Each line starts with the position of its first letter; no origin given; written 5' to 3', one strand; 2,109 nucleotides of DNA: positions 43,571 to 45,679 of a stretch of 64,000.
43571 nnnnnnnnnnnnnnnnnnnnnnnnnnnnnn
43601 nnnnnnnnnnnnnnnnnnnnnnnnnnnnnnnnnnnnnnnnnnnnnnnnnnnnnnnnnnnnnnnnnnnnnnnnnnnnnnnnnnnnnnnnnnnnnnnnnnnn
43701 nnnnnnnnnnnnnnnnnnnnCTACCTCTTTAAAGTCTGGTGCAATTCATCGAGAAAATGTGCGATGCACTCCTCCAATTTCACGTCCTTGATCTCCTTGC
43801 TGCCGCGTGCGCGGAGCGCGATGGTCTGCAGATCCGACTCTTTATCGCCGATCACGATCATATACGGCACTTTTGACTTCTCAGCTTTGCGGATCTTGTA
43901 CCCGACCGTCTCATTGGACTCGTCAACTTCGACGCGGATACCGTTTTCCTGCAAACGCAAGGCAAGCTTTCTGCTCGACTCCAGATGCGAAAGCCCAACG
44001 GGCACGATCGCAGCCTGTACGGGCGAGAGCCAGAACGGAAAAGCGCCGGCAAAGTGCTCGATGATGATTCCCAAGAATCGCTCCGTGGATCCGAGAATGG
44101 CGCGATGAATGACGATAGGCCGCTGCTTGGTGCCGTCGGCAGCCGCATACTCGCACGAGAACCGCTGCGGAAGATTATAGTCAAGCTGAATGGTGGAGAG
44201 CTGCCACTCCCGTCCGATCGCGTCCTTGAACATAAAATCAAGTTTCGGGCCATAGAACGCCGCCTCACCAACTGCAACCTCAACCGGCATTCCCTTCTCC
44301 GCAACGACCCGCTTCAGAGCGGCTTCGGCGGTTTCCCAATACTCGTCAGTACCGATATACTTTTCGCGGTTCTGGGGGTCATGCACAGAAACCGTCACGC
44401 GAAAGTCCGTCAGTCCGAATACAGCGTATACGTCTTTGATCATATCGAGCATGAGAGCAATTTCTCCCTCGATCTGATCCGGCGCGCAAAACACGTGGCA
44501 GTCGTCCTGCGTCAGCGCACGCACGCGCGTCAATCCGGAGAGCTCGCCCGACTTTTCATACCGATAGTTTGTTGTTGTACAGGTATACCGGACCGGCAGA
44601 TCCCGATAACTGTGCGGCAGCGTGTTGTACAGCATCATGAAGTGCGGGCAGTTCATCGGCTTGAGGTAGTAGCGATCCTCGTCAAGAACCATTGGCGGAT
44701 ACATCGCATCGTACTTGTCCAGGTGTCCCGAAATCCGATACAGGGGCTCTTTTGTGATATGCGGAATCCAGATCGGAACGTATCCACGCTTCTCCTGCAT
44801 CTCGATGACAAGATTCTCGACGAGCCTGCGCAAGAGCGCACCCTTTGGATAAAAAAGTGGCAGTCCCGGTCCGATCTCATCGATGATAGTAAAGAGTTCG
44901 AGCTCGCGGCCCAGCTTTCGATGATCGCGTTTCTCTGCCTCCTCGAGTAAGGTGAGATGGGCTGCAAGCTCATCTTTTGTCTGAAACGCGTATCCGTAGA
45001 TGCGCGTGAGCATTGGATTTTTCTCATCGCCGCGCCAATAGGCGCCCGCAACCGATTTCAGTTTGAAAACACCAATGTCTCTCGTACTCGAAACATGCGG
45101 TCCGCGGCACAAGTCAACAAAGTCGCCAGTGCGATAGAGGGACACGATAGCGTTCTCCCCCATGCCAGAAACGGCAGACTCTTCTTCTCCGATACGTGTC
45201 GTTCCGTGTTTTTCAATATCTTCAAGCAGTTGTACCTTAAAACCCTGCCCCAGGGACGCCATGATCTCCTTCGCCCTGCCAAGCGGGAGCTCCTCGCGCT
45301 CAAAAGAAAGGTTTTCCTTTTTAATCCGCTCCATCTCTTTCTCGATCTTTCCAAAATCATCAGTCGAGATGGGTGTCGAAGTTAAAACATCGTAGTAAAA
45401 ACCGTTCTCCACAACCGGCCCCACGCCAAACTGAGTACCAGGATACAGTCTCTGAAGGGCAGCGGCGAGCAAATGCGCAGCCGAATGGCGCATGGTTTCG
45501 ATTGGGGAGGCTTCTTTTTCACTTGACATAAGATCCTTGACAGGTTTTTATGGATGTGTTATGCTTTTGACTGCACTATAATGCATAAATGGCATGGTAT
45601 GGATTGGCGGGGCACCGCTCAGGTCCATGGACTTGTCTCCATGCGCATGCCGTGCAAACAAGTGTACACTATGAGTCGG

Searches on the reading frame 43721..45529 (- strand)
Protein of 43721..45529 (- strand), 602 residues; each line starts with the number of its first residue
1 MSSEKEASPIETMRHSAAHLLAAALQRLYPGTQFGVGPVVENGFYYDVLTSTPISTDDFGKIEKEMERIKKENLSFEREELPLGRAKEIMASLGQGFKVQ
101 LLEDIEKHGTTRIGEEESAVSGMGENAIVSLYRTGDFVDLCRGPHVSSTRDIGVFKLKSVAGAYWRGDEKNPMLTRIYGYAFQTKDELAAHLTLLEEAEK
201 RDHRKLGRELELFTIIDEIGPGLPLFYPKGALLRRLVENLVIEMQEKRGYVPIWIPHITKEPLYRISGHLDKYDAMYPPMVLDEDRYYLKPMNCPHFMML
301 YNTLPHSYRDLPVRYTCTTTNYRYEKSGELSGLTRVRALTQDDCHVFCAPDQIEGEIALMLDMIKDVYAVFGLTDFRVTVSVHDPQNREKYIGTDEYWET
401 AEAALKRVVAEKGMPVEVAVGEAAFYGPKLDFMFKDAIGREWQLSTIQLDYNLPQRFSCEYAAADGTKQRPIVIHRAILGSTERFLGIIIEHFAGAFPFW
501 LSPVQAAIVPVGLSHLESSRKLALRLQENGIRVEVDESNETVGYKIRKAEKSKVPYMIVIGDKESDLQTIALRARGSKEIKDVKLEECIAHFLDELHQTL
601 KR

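Call 21: find_homologous_proteins(query=window:43721-45529:-, max_evalue=1e-100)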
Query window:43721-45529:- (602 aa): 7998 proteins with E <= 1e-100 among 8000 candidates; the best 120 are listed.
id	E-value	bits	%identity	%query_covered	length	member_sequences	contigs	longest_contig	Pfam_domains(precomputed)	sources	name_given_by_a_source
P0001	0.0e+0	1379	100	100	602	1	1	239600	PF03129.26,PF00587.31,PF07973.20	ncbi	-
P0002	6.6e-289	978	68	100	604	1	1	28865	PF03129.26,PF00587.31,PF07973.20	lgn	-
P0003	4.7e-280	949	67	100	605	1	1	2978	PF03129.26,PF00587.31,PF07973.20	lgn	-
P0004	1.8e-279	947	69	98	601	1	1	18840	PF03129.26,PF00587.31,PF07973.20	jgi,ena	-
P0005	1.8e-278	943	68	98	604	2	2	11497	PF03129.26,PF00587.31,PF07973.20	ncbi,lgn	-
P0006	3.7e-278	942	69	98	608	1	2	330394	PF03129.26,PF00587.31,PF07973.20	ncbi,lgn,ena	ncbi:MAG: threonine--tRNA ligase [Patescibacteria group bacterium]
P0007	1.6e-270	917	66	99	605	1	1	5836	PF03129.26,PF00587.31,PF07973.20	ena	-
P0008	6.3e-265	899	64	99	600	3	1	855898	PF03129.26,PF00587.31,PF07973.20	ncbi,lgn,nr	ncbi:threonine--tRNA ligase [Patescibacteria group bacterium]|nr:MAG: threonine--tRNA ligase [Patesc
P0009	1.9e-263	894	65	98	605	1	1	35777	PF03129.26,PF00587.31,PF07973.20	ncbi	-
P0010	1.3e-258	878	65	97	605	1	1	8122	PF03129.26,PF00587.31,PF07973.20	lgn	-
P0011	3.9e-257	873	65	97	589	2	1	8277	PF03129.26,PF00587.31,PF07973.20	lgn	-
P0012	1.4e-256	871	63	98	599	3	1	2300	PF03129.26,PF00587.31,PF07973.20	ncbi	-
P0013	1.3e-255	868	63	97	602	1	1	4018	PF03129.26,PF00587.31,PF07973.20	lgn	-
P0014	3.3e-255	866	63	98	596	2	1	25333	PF03129.26,PF00587.31,PF07973.20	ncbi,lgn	-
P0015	1.1e-254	865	64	98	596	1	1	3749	PF03129.26,PF00587.31,PF07973.20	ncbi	-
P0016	2.2e-254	864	63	98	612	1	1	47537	PF03129.26,PF00587.31,PF07973.20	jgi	jgi:threonyl-tRNA synthetase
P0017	3.3e-254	863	63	97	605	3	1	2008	PF03129.26,PF00587.31,PF07973.20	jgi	jgi:threonyl-tRNA synthetase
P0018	4.2e-254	863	63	97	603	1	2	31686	PF03129.26,PF00587.31,PF07973.20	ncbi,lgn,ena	-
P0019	4.7e-254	863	65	96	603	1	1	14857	PF03129.26,PF00587.31,PF07973.20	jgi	-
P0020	4.8e-254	863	63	98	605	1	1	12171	PF03129.26,PF00587.31,PF07973.20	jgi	jgi:threonyl-tRNA synthetase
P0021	5.8e-253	859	64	96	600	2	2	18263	PF03129.26,PF00587.31,PF07973.20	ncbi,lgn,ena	ncbi:MAG: threonine--tRNA ligase [Patescibacteria group bacterium]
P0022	8.3e-253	859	65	94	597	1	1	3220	PF03129.26,PF00587.31,PF07973.20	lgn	-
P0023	1.5e-252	858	63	98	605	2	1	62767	PF03129.26,PF00587.31,PF07973.20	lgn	-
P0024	1.9e-252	857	64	95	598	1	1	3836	PF03129.26,PF00587.31,PF07973.20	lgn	-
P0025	1.2e-251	855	63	96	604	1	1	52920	PF03129.26,PF00587.31,PF07973.20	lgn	-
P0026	2.0e-251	854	63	95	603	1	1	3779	PF03129.26,PF00587.31,PF07973.20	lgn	-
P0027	3.7e-250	850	65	94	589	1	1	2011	PF03129.26,PF00587.31,PF07973.20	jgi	jgi:threonyl-tRNA synthetase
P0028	4.6e-250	849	63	97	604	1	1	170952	PF03129.26,PF00587.31,PF07973.20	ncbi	-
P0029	6.2e-250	849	61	98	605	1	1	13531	PF03129.26,PF00587.31,PF07973.20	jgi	jgi:threonyl-tRNA synthetase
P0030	1.5e-249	848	63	98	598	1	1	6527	PF03129.26,PF00587.31,PF07973.20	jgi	jgi:threonyl-tRNA synthetase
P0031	2.0e-249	847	61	98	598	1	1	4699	PF03129.26,PF00587.31,PF07973.20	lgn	-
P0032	5.5e-249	846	62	98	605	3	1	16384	PF03129.26,PF00587.31,PF07973.20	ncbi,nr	ncbi:MAG TPA: threonine--tRNA ligase [Candidatus Eisenbacteria bacterium]|nr:threonine--tRNA ligase 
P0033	2.2e-247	841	62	99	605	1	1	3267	PF03129.26,PF00587.31,PF07973.20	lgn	-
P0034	6.9e-247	839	62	97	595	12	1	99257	PF03129.26,PF00587.31,PF07973.20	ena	-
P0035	3.1e-246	837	62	97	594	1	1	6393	PF03129.26,PF00587.31,PF07973.20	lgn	-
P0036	5.9e-246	836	63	97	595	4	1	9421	PF03129.26,PF00587.31,PF07973.20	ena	-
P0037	8.1e-246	835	61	98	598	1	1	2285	PF03129.26,PF00587.31,PF07973.20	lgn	-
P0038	1.5e-245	835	62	96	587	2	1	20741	PF03129.26,PF00587.31,PF07973.20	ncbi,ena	-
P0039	6.1e-245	833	63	98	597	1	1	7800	PF03129.26,PF00587.31,PF07973.20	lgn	-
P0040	1.7e-244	831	62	95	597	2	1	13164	PF03129.26,PF00587.31,PF07973.20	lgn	-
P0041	2.0e-244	831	61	97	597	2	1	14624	PF03129.26,PF00587.31,PF07973.20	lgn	-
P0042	3.8e-244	830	62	97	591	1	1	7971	PF03129.26,PF00587.31,PF07973.20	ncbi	-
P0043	3.2e-243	827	62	98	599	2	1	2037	PF03129.26,PF00587.31,PF07973.20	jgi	-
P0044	1.5e-242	825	63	97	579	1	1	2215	PF03129.26,PF00587.31,PF07973.20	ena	-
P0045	2.3e-242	824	61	98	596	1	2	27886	PF03129.26,PF00587.31,PF07973.20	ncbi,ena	-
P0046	4.0e-242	823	63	97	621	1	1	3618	PF03129.26,PF00587.31,PF07973.20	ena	-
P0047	5.0e-242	823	60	96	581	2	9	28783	PF03129.26,PF00587.31,PF07973.20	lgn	-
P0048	6.0e-242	823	61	97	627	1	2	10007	PF03129.26,PF00587.31,PF07973.20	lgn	-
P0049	4.1e-241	820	62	97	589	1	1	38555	PF03129.26,PF00587.31,PF07973.20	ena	-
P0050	4.2e-241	820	62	94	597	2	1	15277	PF03129.26,PF00587.31,PF07973.20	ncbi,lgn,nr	ncbi:threonine--tRNA ligase [Patescibacteria group bacterium]|nr:MAG: threonine--tRNA ligase [Patesc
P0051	4.7e-241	820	60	99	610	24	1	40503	PF03129.26,PF00587.31,PF07973.20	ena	-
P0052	9.3e-241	819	62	99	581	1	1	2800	PF03129.26,PF00587.31,PF07973.20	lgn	-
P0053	1.3e-240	818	61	98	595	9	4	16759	PF03129.26,PF00587.31,PF07973.20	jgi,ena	-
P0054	1.8e-239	814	61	95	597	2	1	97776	PF03129.26,PF00587.31,PF07973.20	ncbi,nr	ncbi:threonine--tRNA ligase [Candidatus Uhrbacteria bacterium]|nr:threonine--tRNA ligase [Candidatus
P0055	5.5e-239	813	59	99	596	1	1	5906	PF03129.26,PF00587.31,PF07973.20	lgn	-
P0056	9.6e-239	812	60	97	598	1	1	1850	PF03129.26,PF00587.31,PF07973.20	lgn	-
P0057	3.4e-238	810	60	98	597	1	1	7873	PF03129.26,PF00587.31,PF07973.20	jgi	-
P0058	8.6e-238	809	62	95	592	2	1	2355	PF03129.26,PF00587.31,PF07973.20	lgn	-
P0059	7.0e-237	806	61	98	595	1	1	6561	PF03129.26,PF00587.31,PF07973.20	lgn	-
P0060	5.9e-236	803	60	98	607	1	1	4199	PF03129.26,PF00587.31,PF07973.20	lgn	-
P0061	4.1e-235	800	60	94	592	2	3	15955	PF03129.26,PF00587.31,PF07973.20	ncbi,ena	-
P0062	5.2e-235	800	61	96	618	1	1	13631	PF03129.26,PF00587.31,PF07973.20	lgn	-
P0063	6.1e-235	800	62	95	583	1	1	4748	PF03129.26,PF00587.31,PF07973.20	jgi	-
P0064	6.5e-235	799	59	98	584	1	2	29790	PF03129.26,PF00587.31,PF07973.20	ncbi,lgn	-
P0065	1.2e-234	799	60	99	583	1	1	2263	PF03129.26,PF00587.31,PF07973.20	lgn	-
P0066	1.8e-233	795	59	98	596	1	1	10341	PF03129.26,PF00587.31,PF07973.20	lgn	-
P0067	3.8e-233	794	60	97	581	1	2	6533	PF03129.26,PF00587.31,PF07973.20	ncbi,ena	-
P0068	4.4e-233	793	62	95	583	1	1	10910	PF03129.26,PF00587.31,PF07973.20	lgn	-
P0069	1.1e-232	792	60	99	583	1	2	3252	PF03129.26,PF00587.31,PF07973.20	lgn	-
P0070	1.4e-232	792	59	99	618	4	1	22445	PF03129.26,PF00587.31,PF07973.20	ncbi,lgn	-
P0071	1.6e-232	792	61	98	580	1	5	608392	PF03129.26,PF00587.31,PF07973.20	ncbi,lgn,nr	ncbi:MAG: threonine--tRNA ligase [Candidatus Harrisonbacteria bacterium]|nr:threonine--tRNA ligase [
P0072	3.6e-232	790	61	95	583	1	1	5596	PF03129.26,PF00587.31,PF07973.20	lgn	-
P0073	3.8e-232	790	60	99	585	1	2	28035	PF03129.26,PF00587.31,PF07973.20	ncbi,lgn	-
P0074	4.3e-232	790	61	96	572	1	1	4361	PF03129.26,PF00587.31,PF07973.20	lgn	-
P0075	5.4e-232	790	59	99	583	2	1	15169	PF03129.26,PF00587.31,PF07973.20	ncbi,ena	-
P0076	8.4e-232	789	62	95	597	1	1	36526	PF03129.26,PF00587.31,PF07973.20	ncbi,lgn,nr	ncbi:threonine--tRNA ligase [Candidatus Uhrbacteria bacterium]|nr:threonine--tRNA ligase [Candidatus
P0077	8.8e-232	789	60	96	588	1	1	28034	PF03129.26,PF00587.31,PF07973.20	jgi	-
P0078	1.2e-231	789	60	97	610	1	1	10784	PF03129.26,PF00587.31,PF07973.20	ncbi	-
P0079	1.2e-231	789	59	99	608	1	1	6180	PF03129.26,PF00587.31,PF07973.20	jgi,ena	-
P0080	1.7e-231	788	61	94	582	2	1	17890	PF03129.26,PF00587.31,PF07973.20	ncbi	-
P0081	1.7e-231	788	61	95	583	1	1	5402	PF03129.26,PF00587.31,PF07973.20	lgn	-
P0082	1.8e-231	788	61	97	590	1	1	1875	PF03129.26,PF00587.31,PF07973.20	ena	-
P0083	8.7e-231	786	58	99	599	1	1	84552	PF03129.26,PF00587.31,PF07973.20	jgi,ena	-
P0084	1.3e-230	785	60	98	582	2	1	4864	PF03129.26,PF00587.31,PF07973.20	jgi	jgi:threonyl-tRNA synthetase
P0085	2.0e-230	785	58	98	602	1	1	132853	PF03129.26,PF00587.31,PF07973.20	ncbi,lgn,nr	ncbi:threonine--tRNA ligase [Candidatus Uhrbacteria bacterium]|nr:threonine--tRNA ligase [Candidatus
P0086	3.2e-230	784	58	99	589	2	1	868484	PF03129.26,PF00587.31,PF07973.20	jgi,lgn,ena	-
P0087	3.3e-230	784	63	94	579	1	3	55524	PF03129.26,PF00587.31,PF07973.20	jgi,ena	-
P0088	3.7e-230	784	58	97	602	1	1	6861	PF03129.26,PF00587.31,PF07973.20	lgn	-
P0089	4.0e-230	784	60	98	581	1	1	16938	PF03129.26,PF00587.31,PF07973.20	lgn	-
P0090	9.0e-230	782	59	96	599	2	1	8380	PF03129.26,PF00587.31,PF07973.20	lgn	-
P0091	9.3e-230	782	59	97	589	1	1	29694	PF03129.26,PF00587.31,PF07973.20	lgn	-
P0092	1.0e-229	782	60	95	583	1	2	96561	PF03129.26,PF00587.31,PF07973.20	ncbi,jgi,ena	-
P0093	1.1e-229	782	58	98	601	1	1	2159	PF03129.26,PF00587.31,PF07973.20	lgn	-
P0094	1.2e-229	782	58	97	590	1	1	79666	PF03129.26,PF00587.31,PF07973.20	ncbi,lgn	ncbi:MAG: threonine--tRNA ligase [Candidatus Andersenbacteria bacterium]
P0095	1.2e-229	782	59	99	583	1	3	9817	PF03129.26,PF00587.31,PF07973.20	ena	-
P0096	2.0e-229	781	58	99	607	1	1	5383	PF03129.26,PF00587.31,PF07973.20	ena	-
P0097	2.6e-229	781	59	99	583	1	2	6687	PF03129.26,PF00587.31,PF07973.20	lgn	-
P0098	3.4e-229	781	59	95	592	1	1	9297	PF03129.26,PF00587.31,PF07973.20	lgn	-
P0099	3.6e-229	780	60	96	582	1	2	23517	PF03129.26,PF00587.31,PF07973.20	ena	-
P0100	4.7e-229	780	57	98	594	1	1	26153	PF03129.26,PF00587.31,PF07973.20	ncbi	-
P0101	5.0e-229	780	58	98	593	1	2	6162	PF03129.26,PF00587.31,PF07973.20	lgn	-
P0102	5.6e-229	780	59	98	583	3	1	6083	PF03129.26,PF00587.31,PF07973.20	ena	-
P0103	8.1e-229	779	58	97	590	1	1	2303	PF03129.26,PF00587.31,PF07973.20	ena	-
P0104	1.2e-228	779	58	98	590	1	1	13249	PF03129.26,PF00587.31,PF07973.20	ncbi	ncbi:MAG: threonine--tRNA ligase [Parcubacteria group bacterium]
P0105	1.2e-228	779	59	97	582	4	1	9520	PF03129.26,PF00587.31,PF07973.20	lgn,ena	-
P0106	1.7e-228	778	57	98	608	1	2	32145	PF03129.26,PF00587.31,PF07973.20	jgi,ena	-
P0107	2.2e-228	778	59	98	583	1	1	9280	PF03129.26,PF00587.31,PF07973.20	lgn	-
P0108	2.6e-228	778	59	98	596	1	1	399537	PF03129.26,PF00587.31,PF07973.20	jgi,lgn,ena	-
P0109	2.7e-228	778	59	98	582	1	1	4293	PF03129.26,PF00587.31,PF07973.20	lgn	-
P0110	6.0e-228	776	59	98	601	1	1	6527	PF03129.26,PF00587.31,PF07973.20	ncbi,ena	-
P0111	7.8e-228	776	58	99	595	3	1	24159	PF03129.26,PF00587.31,PF07973.20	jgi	-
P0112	9.2e-228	776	59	97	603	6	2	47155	PF03129.26,PF00587.31,PF07973.20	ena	-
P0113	1.0e-227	776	59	98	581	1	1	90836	PF03129.26,PF00587.31,PF07973.20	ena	-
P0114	1.1e-227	776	58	99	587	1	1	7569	PF03129.26,PF00587.31,PF07973.20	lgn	-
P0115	1.5e-227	775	59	98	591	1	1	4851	PF03129.26,PF00587.31,PF07973.20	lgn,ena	-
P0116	1.6e-227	775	59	97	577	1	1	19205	PF03129.26,PF00587.31,PF07973.20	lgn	-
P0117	1.8e-227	775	59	98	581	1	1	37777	PF03129.26,PF00587.31,PF07973.20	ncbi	-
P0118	1.9e-227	775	58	99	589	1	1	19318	PF03129.26,PF00587.31,PF07973.20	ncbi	-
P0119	2.0e-227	775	58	99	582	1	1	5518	PF03129.26,PF00587.31,PF07973.20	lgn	-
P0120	2.1e-227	775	60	96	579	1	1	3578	PF03129.26,PF00587.31,PF07973.20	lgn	-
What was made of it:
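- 43721..45529 (-): thrS (threonine-tRNA ligase, 602 aa), the upstream flanking gene. Its stop codon is at 43721-43723. Homologues carry PF07973, PF00587 and PF03129 (call 21).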

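Call 23: find_encoding_contigs(protein=P0002, flank=10000, max_places=3)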
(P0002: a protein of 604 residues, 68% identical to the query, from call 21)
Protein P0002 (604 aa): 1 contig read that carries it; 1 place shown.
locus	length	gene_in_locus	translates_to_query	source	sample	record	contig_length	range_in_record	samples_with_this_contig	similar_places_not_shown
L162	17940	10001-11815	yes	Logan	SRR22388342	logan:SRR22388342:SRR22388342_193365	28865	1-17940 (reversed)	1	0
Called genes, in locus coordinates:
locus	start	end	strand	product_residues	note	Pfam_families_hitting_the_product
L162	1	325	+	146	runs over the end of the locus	PF01467:CTP_transf_like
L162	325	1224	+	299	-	PF08478:POTRA_1 (faint)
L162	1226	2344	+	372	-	PF13439:Glyco_transf_4, PF13579:Glyco_trans_4_4, PF20706:GT4-conflict, PF00534:Glycos_transf_1, PF13692:Glyco_trans_1_4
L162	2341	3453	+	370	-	PF13439:Glyco_transf_4 (weak), PF20706:GT4-conflict, PF00534:Glycos_transf_1, PF13692:Glyco_trans_1_4, PF13524:Glyco_trans_1_2 (weak)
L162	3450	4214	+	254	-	-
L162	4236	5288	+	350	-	-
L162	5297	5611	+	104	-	-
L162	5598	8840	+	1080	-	PF02811:PHP, PF07733:DNA_pol3_alpha, PF17657:DNA_pol3_finger, PF14579:HHH_6, PF01336:tRNA_anti-codon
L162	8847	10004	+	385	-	-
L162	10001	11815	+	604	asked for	PF07973:tRNA_SAD, PF00587:tRNA-synt_2b, PF03129:HGTP_anticodon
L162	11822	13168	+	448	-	PF00919:UPF0004, PF04055:Radical_SAM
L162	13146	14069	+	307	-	PF01745:IPT, PF01715:IPPT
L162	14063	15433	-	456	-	PF02934:GatB_N, PF02637:GatB_Yqey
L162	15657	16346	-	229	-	PF00687:Ribosomal_L1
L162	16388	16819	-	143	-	PF03946:Ribosomal_L11_N, PF00298:Ribosomal_L11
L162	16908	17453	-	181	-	PF02357:NusG, PF00467:KOW (weak)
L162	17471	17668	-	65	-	PF00584:SecE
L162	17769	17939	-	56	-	?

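Call 24: find_encoding_contigs(protein=P0006, flank=10000, max_places=3)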
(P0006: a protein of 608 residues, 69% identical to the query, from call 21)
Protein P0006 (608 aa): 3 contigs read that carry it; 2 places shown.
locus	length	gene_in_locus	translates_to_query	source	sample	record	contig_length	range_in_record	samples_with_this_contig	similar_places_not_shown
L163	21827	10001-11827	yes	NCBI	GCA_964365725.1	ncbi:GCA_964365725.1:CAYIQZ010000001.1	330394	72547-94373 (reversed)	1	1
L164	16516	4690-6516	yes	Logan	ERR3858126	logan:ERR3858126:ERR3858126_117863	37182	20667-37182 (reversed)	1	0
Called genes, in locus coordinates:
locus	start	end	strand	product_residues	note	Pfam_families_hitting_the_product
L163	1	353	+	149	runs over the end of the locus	PF01467:CTP_transf_like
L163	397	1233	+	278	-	-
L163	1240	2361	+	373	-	PF13439:Glyco_transf_4, PF20706:GT4-conflict, PF00534:Glycos_transf_1, PF13692:Glyco_trans_1_4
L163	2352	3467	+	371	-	PF13439:Glyco_transf_4, PF20706:GT4-conflict, PF00534:Glycos_transf_1, PF13692:Glyco_trans_1_4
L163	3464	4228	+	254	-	PF18900:DUF5656 (weak)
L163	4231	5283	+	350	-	PF13180:PDZ_2 (faint)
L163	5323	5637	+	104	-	-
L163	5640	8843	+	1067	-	PF02811:PHP, PF07733:DNA_pol3_alpha, PF17657:DNA_pol3_finger, PF14579:HHH_6, PF01336:tRNA_anti-codon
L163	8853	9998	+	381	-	-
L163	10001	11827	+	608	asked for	PF07973:tRNA_SAD, PF00587:tRNA-synt_2b, PF03129:HGTP_anticodon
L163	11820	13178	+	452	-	PF00919:UPF0004, PF04055:Radical_SAM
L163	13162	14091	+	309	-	PF01745:IPT, PF01715:IPPT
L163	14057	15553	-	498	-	PF02934:GatB_N, PF02637:GatB_Yqey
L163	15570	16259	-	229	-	PF00687:Ribosomal_L1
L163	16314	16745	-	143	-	PF03946:Ribosomal_L11_N, PF00298:Ribosomal_L11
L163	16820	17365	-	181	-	PF02357:NusG, PF00467:KOW (weak)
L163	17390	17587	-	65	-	PF00584:SecE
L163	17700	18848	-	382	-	-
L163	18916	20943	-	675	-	PF02518:HATPase_c, PF00204:DNA_gyraseB, PF01751:Toprim, PF00986:DNA_gyraseB_C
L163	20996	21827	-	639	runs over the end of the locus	-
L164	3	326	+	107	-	?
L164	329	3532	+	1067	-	PF02811:PHP, PF07733:DNA_pol3_alpha, PF17657:DNA_pol3_finger, PF14579:HHH_6, PF01336:tRNA_anti-codon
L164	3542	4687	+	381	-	-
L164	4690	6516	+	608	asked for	PF07973:tRNA_SAD, PF00587:tRNA-synt_2b, PF03129:HGTP_anticodon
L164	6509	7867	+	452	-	PF00919:UPF0004, PF04055:Radical_SAM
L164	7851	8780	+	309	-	PF01745:IPT, PF01715:IPPT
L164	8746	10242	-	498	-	PF02934:GatB_N, PF02637:GatB_Yqey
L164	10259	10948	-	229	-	PF00687:Ribosomal_L1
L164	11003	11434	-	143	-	PF03946:Ribosomal_L11_N, PF00298:Ribosomal_L11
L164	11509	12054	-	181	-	PF02357:NusG, PF00467:KOW (weak)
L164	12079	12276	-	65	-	PF00584:SecE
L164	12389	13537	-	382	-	-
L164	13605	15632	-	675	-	PF02518:HATPase_c, PF00204:DNA_gyraseB, PF01751:Toprim, PF00986:DNA_gyraseB_C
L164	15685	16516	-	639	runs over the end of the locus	-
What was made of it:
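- Relatives with 64-69% identical ThrS keep dnaE-hyp-thrS-miaB-miaA-gatB-L1-L11-nusG-secE, with thrS and miaB 6 bp apart (L162) or overlapping (L163, L164) (calls 23, 24).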

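Call 25: find_encoding_contigs(protein=P0004, flank=10000, max_places=3)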
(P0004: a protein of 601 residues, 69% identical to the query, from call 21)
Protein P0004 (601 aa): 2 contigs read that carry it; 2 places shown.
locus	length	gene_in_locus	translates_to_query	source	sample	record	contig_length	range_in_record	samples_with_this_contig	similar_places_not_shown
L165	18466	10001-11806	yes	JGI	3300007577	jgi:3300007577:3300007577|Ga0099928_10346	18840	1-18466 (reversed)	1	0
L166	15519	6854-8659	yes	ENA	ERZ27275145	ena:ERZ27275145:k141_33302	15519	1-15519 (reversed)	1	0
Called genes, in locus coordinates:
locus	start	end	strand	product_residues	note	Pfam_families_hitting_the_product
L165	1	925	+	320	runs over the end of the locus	-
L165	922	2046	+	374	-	PF13439:Glyco_transf_4, PF13579:Glyco_trans_4_4, PF20706:GT4-conflict, PF00534:Glycos_transf_1, PF13692:Glyco_trans_1_4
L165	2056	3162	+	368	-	PF13439:Glyco_transf_4, PF20706:GT4-conflict, PF00534:Glycos_transf_1, PF13692:Glyco_trans_1_4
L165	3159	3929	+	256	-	-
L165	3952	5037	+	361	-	PF13180:PDZ_2 (weak)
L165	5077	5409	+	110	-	-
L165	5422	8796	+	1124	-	PF02811:PHP, PF07733:DNA_pol3_alpha, PF17657:DNA_pol3_finger, PF14579:HHH_6, PF01336:tRNA_anti-codon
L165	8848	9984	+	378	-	-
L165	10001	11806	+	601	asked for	PF07973:tRNA_SAD, PF00587:tRNA-synt_2b, PF03129:HGTP_anticodon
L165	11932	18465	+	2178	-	?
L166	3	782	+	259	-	?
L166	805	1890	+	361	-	PF13180:PDZ_2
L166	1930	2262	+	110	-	-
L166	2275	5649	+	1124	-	PF02811:PHP, PF07733:DNA_pol3_alpha, PF17657:DNA_pol3_finger, PF14579:HHH_6, PF01336:tRNA_anti-codon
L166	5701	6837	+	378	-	-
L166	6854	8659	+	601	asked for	PF07973:tRNA_SAD, PF00587:tRNA-synt_2b, PF03129:HGTP_anticodon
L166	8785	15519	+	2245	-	?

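Call 38: find_encoding_contigs(protein=P0005, flank=6000, max_places=3)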
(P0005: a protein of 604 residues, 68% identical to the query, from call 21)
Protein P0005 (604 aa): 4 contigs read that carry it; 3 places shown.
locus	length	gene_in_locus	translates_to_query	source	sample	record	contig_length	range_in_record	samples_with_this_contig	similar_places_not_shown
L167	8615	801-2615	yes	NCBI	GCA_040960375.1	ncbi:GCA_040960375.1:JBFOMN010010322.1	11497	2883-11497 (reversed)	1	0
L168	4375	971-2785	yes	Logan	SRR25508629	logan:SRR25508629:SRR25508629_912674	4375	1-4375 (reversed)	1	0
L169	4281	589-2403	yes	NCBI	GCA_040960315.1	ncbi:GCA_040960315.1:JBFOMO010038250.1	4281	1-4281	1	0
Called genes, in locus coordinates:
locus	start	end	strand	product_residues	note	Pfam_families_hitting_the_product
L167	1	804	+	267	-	?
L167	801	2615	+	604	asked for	PF07973:tRNA_SAD, PF00587:tRNA-synt_2b, PF03129:HGTP_anticodon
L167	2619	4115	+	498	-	-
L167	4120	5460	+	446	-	PF00919:UPF0004, PF04055:Radical_SAM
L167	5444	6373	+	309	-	PF01745:IPT, PF01715:IPPT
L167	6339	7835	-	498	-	PF02934:GatB_N, PF02637:GatB_Yqey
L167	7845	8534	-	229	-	PF00687:Ribosomal_L1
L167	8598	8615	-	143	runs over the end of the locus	PF03946:Ribosomal_L11_N, PF00298:Ribosomal_L11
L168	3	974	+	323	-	?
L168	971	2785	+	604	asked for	PF07973:tRNA_SAD, PF00587:tRNA-synt_2b, PF03129:HGTP_anticodon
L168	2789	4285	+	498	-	-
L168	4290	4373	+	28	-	?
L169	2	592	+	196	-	?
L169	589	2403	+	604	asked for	PF07973:tRNA_SAD, PF00587:tRNA-synt_2b, PF03129:HGTP_anticodon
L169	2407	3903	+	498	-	-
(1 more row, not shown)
